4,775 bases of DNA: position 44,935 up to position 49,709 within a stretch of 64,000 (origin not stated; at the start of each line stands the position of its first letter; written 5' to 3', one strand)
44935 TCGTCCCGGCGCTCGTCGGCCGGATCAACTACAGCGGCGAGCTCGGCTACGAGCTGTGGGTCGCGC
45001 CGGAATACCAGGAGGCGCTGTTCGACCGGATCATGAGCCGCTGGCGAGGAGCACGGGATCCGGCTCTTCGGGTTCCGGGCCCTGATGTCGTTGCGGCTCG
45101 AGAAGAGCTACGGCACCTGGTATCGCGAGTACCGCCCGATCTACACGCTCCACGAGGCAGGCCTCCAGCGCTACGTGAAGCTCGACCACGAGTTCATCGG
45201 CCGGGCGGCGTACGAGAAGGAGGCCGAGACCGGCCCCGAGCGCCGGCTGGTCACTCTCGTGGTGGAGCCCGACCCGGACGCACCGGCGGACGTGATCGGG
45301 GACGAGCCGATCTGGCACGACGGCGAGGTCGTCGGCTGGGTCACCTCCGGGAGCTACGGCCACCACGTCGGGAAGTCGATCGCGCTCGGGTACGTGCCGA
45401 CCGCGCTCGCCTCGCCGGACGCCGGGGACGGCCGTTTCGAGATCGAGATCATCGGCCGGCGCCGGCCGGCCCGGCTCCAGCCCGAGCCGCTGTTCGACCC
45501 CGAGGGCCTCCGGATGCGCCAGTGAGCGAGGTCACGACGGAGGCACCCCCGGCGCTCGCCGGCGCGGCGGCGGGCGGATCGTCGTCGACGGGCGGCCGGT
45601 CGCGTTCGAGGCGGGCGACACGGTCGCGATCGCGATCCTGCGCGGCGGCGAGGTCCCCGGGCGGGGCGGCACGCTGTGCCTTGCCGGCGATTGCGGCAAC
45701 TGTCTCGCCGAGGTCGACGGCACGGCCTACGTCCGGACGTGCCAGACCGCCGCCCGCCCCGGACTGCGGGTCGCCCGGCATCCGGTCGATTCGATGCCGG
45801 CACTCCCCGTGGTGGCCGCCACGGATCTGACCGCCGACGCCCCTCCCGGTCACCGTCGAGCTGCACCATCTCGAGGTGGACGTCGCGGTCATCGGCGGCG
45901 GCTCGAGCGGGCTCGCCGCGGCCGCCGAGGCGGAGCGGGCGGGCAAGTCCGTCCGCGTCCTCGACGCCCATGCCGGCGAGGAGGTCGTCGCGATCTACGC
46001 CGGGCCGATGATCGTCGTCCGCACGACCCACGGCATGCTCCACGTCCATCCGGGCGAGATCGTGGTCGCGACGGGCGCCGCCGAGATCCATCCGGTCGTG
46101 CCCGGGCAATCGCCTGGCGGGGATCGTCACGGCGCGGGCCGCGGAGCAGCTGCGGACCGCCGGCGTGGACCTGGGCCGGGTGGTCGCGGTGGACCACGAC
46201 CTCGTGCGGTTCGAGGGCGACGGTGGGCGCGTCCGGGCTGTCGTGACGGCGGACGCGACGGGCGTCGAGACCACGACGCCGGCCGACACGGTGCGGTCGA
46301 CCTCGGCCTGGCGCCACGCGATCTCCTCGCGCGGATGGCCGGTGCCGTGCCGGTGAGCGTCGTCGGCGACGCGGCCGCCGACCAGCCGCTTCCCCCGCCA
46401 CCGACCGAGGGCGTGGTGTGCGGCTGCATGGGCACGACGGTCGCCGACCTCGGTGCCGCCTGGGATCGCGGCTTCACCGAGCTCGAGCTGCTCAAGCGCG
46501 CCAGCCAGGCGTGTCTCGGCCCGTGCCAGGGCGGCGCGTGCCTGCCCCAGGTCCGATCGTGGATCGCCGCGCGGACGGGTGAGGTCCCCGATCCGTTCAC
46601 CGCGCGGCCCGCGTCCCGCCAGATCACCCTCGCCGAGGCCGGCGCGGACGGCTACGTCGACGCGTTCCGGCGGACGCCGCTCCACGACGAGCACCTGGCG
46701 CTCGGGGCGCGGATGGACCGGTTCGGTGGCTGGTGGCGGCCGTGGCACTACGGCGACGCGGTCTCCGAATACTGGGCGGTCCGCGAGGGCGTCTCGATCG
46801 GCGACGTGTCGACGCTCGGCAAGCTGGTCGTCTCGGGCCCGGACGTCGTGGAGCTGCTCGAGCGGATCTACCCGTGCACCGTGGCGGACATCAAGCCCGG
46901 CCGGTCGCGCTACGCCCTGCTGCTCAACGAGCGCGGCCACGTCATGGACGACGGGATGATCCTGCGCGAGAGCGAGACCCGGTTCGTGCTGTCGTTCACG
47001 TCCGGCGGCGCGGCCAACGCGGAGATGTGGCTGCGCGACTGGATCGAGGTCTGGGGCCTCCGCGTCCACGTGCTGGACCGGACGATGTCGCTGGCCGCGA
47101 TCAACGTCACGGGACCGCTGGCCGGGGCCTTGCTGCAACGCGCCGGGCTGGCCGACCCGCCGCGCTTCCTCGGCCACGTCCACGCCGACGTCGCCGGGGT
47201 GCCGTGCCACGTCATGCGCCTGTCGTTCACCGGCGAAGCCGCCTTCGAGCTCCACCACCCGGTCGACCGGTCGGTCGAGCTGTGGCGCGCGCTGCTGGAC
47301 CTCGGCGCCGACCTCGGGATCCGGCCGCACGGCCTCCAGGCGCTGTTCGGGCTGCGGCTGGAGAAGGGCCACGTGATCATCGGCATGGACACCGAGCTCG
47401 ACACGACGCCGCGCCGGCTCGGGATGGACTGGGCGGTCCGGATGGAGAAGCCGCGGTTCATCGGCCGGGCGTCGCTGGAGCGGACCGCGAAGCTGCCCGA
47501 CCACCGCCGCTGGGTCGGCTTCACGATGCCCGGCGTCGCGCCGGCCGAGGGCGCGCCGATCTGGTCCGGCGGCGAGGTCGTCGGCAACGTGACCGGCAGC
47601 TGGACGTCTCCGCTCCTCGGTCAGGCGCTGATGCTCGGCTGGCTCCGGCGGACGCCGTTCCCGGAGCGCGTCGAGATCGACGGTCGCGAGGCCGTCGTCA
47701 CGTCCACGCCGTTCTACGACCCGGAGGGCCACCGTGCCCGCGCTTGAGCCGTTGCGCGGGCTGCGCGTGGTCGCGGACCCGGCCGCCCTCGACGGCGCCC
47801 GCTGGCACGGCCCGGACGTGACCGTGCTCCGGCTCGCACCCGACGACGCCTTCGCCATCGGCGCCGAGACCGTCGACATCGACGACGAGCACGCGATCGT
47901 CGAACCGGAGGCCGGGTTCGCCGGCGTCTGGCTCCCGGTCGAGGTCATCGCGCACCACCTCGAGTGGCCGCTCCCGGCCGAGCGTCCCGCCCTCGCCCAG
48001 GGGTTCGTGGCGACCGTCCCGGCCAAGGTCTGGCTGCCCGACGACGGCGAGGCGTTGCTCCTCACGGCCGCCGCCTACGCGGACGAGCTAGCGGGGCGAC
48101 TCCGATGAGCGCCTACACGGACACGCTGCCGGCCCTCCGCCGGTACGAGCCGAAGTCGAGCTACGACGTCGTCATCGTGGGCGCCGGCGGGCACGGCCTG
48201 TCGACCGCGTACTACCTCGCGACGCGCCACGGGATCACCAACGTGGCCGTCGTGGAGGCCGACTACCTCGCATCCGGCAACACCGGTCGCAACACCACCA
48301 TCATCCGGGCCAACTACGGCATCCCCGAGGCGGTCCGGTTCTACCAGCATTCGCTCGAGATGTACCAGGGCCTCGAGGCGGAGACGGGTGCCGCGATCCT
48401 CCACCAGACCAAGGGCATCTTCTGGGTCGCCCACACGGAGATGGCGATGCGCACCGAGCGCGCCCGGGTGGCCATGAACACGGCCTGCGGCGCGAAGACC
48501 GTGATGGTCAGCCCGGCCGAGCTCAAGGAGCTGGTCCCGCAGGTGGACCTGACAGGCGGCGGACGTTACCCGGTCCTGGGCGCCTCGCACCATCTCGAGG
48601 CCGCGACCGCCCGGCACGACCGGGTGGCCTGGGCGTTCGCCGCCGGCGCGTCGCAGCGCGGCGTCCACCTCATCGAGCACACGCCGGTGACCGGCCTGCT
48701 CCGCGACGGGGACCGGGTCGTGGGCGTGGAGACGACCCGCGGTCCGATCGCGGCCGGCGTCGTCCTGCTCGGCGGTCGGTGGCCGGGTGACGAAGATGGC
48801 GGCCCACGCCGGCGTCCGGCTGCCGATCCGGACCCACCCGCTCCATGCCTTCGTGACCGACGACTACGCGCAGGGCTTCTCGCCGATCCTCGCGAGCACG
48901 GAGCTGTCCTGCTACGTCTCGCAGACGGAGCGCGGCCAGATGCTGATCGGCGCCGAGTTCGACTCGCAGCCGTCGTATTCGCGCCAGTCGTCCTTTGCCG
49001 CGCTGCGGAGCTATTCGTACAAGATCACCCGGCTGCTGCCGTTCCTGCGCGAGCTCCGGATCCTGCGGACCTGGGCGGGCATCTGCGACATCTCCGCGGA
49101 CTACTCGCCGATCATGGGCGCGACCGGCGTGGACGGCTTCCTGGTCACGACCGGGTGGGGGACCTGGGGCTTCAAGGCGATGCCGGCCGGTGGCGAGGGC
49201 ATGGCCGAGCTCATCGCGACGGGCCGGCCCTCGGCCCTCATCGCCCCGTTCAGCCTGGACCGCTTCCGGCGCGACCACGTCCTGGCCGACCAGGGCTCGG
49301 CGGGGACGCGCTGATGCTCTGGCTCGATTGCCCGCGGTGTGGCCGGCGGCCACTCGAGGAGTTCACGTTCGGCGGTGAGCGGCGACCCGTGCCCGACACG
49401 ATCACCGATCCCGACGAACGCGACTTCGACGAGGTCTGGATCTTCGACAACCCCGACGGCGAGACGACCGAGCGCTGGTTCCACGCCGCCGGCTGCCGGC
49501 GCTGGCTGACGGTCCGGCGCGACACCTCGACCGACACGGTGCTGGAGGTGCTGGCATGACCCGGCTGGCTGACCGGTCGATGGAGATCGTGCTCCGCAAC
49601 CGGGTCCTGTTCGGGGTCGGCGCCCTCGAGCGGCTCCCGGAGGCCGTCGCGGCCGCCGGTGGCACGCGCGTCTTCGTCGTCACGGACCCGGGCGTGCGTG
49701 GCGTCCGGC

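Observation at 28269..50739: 22-kb methylated-amine catabolic neighbourhood with two MttB paralogs and no corrinoid partner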

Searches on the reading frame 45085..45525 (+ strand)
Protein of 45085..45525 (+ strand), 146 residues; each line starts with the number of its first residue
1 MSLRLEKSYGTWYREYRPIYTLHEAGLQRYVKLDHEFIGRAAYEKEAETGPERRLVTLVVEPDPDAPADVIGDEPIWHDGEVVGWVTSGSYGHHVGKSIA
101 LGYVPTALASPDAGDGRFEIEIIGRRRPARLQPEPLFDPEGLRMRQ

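Call 7: search_protein_families(library=pfam, proteins=[window:45085-45525:+], max_evalue=0.01)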
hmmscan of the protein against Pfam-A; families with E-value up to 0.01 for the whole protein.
window:45085-45525:+ (146 aa): 2 families
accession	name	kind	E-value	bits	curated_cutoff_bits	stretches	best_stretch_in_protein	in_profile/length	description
PF08669.17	GCV_T_C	-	8e-24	83.8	25.9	1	53-138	1-80/80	Glycine cleavage T-protein C-terminal barrel domain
PF22770.2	POP1_C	-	0.00031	21.5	24.3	1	80-106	111-137/174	POP1 C-terminal domain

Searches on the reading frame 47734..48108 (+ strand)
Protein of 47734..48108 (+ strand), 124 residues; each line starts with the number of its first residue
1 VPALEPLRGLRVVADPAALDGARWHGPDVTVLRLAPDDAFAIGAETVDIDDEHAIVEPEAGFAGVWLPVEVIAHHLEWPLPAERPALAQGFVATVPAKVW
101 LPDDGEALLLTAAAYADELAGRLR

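Call 7: search_protein_families(library=pfam, proteins=[window:47734-48108:+], max_evalue=0.01)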
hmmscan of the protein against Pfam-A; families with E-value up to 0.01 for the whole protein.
window:47734-48108:+ (124 aa): 0 families

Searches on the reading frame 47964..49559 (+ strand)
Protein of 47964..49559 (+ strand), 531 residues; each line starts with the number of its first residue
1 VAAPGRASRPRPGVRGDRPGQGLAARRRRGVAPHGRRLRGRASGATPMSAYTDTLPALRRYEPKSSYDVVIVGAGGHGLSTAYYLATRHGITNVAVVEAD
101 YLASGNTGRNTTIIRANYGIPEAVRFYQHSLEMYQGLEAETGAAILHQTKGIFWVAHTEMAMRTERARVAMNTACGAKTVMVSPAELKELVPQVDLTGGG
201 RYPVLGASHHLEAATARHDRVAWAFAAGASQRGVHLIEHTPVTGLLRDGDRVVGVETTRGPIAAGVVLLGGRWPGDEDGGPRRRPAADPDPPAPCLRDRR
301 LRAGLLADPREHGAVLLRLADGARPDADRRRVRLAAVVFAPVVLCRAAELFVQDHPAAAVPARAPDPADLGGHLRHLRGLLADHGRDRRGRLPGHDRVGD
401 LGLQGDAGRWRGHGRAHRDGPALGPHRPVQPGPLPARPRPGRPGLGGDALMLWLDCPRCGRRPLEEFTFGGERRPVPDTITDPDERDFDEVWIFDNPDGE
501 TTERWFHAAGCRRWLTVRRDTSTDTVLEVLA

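Call 7: search_protein_families(library=pfam, proteins=[window:47964-49559:+], max_evalue=0.01)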
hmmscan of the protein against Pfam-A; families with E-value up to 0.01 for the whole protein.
window:47964-49559:+ (531 aa): 7 families
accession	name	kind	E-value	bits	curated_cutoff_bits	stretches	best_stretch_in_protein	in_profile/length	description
PF01266.30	DAO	-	3.3e-40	139.2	27.9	1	68-273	1-205/353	FAD dependent oxidoreductase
PF04267.17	SoxD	-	3.5e-21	75.5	27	1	454-529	2-79/82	Sarcosine oxidase, delta subunit family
PF00890.30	FAD_binding_2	-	1.1e-05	25.2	20.4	1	68-258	1-181/414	FAD binding domain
PF01946.23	Thi4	-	1.4e-05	24.9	26.2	1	67-102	18-52/235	Thi4 family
PF00899.27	ThiF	-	0.0043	16.7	28.1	1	66-134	20-87/238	ThiF family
PF01494.25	FAD_binding_3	-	0.0074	16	22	0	67-99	2-32/349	FAD binding domain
PF13450.12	NAD_binding_8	-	0.0079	16.9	21.9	0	71-110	1-38/68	NAD(P)-binding Rossmann-like domain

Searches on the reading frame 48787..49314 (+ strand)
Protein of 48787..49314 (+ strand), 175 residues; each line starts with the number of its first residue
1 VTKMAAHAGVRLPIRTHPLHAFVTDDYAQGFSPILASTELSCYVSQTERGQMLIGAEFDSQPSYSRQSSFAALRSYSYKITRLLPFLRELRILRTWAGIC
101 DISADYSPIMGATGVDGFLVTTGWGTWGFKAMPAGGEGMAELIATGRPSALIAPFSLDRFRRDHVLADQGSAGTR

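Call 7: search_protein_families(library=pfam, proteins=[window:48787-49314:+], max_evalue=0.01)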
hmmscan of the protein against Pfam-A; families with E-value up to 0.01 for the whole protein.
window:48787-49314:+ (175 aa): 1 family
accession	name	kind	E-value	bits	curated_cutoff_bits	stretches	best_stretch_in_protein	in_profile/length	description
PF01266.30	DAO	-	2.5e-15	57.3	27.9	1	12-142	219-353/353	FAD dependent oxidoreductase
